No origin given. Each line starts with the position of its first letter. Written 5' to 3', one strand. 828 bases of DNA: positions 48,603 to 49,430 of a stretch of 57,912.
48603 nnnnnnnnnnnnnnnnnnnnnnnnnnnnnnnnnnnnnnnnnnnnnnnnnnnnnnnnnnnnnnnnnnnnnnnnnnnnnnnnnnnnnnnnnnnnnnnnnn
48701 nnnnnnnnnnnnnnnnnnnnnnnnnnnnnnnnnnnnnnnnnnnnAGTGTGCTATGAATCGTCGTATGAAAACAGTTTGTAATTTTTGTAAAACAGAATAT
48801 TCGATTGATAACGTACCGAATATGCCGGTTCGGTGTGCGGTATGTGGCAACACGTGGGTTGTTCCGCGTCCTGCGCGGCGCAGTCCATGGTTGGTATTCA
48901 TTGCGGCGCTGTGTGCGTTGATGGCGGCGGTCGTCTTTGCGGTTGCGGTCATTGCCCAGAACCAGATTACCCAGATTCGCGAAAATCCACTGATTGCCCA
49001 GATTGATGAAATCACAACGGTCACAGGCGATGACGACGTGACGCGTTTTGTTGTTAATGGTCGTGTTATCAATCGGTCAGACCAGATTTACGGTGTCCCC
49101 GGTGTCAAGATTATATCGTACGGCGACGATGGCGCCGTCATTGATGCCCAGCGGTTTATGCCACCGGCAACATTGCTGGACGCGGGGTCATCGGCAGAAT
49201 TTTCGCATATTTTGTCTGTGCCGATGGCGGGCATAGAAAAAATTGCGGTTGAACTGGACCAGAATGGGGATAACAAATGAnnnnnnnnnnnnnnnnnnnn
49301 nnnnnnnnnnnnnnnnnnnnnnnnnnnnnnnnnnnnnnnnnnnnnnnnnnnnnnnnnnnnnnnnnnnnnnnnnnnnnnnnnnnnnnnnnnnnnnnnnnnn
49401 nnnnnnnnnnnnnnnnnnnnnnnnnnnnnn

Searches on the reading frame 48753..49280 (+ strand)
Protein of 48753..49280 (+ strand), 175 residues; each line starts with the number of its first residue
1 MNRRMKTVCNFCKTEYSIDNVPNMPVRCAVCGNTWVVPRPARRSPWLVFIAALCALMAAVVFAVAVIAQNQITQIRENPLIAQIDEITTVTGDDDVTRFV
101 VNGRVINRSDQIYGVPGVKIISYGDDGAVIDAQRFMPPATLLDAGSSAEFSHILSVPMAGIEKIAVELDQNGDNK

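Call 26: search_protein_families(library=pfam, proteins=[window:48753-49280:+], max_evalue=0.01)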
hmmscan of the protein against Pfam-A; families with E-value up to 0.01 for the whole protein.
window:48753-49280:+ (175 aa): 1 family
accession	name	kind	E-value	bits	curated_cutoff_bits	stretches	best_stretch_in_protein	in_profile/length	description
PF13717.11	Zn_ribbon_4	-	0.00021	21.6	30.3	1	5-35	1-35/36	zinc-ribbon domain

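Call 80: search_protein_families(library=ncbifam, proteins=[window:48753-49280:+], max_evalue=0.1)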
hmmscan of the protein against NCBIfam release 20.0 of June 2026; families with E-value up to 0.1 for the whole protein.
window:48753-49280:+ (175 aa): 7 families
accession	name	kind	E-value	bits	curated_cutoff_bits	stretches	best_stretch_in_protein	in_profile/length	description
NF001629.0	PRK00415.1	equivalog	0.00018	21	70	1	5-39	13-47/62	30S ribosomal protein S27e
TIGR02098.1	MJ0042_CXXC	domain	0.00024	20.7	20.9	1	5-37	1-37/38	MJ0042-type zinc finger domain-containing protein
NF038353.1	FxLYD_dom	domain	0.01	15.7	23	1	99-157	4-60/71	FxLYD domain-containing protein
NF038083.1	CU044_5270_fam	subfamily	0.012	15.4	100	1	38-69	23-53/284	CU044_5270 family protein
NF052375.1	antisigma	equivalog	0.013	15.5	100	1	38-96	76-126/217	anti-sigma factor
NF041259.1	mono_DmmA_fam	domain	0.02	15.2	60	1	5-37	50-82/101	dimethylamine monooxygenase subunit DmmA family protein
NF001606.0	PRK00398.1-3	equivalog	0.084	12.7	72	0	9-32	5-26/44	DNA-directed RNA polymerase subunit P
